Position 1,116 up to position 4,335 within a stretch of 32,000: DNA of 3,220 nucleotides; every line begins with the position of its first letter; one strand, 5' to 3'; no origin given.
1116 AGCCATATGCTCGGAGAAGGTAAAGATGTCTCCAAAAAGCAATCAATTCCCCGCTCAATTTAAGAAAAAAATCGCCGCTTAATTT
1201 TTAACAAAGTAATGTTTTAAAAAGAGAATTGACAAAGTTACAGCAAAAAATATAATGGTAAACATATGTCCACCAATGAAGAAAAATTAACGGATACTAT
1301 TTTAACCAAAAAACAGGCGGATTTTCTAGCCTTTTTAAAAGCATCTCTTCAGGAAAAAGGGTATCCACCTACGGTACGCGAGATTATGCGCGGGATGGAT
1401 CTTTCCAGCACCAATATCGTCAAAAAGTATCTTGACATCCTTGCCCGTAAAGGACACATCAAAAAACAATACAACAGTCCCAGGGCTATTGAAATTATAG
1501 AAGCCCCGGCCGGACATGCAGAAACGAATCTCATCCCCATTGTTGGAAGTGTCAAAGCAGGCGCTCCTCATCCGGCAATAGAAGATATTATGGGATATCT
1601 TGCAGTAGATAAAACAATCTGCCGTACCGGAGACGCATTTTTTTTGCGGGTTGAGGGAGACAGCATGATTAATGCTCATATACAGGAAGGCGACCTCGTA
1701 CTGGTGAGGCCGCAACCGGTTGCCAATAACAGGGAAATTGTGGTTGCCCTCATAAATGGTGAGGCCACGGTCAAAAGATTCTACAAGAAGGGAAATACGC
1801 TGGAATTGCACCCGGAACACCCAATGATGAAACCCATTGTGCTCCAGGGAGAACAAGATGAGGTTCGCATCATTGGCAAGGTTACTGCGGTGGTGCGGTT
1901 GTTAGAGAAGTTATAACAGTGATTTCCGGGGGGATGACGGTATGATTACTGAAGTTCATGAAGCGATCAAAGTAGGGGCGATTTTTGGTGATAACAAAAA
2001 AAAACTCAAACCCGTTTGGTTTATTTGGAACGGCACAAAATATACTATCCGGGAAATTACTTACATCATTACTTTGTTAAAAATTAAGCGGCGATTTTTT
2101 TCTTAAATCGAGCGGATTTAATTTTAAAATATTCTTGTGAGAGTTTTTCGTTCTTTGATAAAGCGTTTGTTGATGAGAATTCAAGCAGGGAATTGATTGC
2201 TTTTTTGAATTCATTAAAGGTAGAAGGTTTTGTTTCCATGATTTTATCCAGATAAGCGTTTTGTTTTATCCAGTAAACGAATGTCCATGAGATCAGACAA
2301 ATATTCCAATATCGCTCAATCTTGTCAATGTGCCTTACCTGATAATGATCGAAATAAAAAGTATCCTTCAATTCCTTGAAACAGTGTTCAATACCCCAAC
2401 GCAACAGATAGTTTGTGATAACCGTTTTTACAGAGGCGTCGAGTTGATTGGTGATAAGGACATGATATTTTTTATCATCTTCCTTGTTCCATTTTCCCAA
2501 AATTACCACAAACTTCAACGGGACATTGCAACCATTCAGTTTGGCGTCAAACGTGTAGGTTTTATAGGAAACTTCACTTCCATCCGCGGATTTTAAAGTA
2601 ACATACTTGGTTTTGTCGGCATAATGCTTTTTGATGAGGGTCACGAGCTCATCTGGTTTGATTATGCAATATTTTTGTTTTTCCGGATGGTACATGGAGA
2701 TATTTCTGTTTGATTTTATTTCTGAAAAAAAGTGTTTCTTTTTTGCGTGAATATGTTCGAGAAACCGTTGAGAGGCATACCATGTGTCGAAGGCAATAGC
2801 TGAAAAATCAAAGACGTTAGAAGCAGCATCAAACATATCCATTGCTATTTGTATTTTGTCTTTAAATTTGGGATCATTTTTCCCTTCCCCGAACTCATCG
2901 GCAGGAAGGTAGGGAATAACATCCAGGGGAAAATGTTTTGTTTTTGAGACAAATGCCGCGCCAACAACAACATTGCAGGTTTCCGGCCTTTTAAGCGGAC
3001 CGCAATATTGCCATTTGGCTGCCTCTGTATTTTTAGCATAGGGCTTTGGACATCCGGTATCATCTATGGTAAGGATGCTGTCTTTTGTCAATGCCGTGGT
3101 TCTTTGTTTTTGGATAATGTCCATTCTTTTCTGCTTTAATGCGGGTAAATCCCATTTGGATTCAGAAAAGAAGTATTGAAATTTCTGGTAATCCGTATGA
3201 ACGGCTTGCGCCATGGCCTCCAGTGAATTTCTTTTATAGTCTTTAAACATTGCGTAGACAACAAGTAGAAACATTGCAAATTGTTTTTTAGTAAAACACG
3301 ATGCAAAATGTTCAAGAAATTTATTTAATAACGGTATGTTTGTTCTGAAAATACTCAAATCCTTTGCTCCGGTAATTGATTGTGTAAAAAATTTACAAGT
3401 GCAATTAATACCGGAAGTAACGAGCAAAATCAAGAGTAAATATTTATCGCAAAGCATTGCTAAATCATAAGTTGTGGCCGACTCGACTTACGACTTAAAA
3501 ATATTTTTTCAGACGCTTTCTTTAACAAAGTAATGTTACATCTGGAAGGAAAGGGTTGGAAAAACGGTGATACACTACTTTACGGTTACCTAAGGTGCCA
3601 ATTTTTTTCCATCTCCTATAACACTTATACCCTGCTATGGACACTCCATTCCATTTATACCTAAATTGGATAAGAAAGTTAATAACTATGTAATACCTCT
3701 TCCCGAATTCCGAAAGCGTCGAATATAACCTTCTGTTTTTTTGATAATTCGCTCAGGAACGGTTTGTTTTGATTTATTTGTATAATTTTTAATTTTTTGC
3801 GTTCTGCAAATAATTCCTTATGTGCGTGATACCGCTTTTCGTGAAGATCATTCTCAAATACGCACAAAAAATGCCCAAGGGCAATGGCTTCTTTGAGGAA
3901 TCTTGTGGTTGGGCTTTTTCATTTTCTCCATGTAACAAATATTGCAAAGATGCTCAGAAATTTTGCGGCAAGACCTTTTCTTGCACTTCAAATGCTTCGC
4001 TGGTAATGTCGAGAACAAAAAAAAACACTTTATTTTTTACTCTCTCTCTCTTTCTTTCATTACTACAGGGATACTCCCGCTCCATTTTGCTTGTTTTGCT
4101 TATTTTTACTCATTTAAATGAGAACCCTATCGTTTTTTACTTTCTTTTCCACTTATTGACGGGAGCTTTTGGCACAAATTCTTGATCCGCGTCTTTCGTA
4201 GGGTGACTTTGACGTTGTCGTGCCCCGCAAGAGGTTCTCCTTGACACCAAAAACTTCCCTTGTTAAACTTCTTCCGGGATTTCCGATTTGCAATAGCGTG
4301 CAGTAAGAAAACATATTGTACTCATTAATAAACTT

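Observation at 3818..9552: Inversion of a 4.6-kb core segment (MOSC-mog-tRNAs-frr-pyrH-tsf-rpsB) between inverted ISAs1-like copies, recorded by a split target duplication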

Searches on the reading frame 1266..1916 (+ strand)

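Call 7: search_protein_families(library=pfam, proteins=[window:1266-1916:+], max_evalue=0.01)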
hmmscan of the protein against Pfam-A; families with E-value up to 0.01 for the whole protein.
window:1266-1916:+ (216 aa): 2 families
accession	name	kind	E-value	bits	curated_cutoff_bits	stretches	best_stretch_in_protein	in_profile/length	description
PF00717.28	Peptidase_S24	-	1.8e-33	115.1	23.3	1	91-206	1-115/116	Peptidase S24-like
PF01726.22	LexA_DNA_bind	-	3.2e-19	68.9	23.7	1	12-74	3-65/65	LexA DNA binding domain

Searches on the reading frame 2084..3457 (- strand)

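Call 7: search_protein_families(library=pfam, proteins=[window:2084-3457:-], max_evalue=0.01)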
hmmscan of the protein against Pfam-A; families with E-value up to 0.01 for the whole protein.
window:2084-3457:- (457 aa): 3 families
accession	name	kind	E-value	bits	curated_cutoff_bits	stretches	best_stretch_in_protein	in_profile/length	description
PF13546.12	DDE_5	-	1.1e-24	87.9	27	1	51-253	2-214/272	DDE superfamily endonuclease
PF04693.18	DDE_Tnp_2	-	6.9e-12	45.7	20.2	1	125-364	83-286/327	Archaeal putative transposase ISC1217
PF01609.27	DDE_Tnp_1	-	8.8e-11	42.4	23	1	208-392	71-199/200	Transposase DDE domain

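Call 15: search_protein_families(library=ncbifam, proteins=[window:2084-3457:-], max_evalue=1)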
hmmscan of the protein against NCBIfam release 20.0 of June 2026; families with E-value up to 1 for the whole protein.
window:2084-3457:- (457 aa): 10 families
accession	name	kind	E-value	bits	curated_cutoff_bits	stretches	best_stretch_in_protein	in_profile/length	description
NF033540.2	transpos_IS701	equivalog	9.7e-56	189.6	150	1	44-396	1-361/363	IS701 family transposase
NF049999.1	transpos_IS701_3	equivalog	1e-26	93.8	170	1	44-407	6-371/412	IS701 family transposase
NF049921.1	transpos_IS701_2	equivalog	7.8e-25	87.9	250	1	91-414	31-306/318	IS701 family transposase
NF049925.1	transpos_IS4_4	equivalog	4.6e-17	61.9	250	1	198-401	189-374/449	IS4 family transposase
NF033592.1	transpos_IS4_1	equivalog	9.6e-15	54.5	115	1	221-376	180-310/332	IS4 family transposase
NF033559.2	transpos_IS1634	equivalog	2.1e-07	30.3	100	1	331-401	360-430/483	IS1634 family transposase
NF041680.1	transp_NF041680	equivalog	4e-07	29.4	440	1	219-391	175-362/439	NF041680 family putative transposase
NF033591.1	transpos_IS4_2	equivalog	2.8e-05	23.4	152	1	313-397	191-280/340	IS4 family transposase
NF033590.1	transpos_IS4_3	equivalog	2.9e-05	23.2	160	1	333-416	255-341/405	IS4 family transposase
NF033539.1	transpos_IS1380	equivalog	5.6e-05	21.9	180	1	224-409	214-388/419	IS1380 family transposase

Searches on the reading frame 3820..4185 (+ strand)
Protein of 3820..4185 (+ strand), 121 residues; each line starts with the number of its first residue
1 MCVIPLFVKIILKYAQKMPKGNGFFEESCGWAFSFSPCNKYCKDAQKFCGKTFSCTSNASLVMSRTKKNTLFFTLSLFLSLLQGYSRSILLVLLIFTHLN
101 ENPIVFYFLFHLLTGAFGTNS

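Call 15: search_protein_families(library=ncbifam, proteins=[window:3820-4185:+], max_evalue=1)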
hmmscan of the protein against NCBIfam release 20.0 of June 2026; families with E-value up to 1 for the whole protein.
window:3820-4185:+ (121 aa): 1 family
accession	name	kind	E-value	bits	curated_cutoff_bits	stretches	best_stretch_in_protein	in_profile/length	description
NF004873.0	PRK06231.1-3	equivalog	0.18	11.3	220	1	53-98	26-69/208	F0F1 ATP synthase subunit B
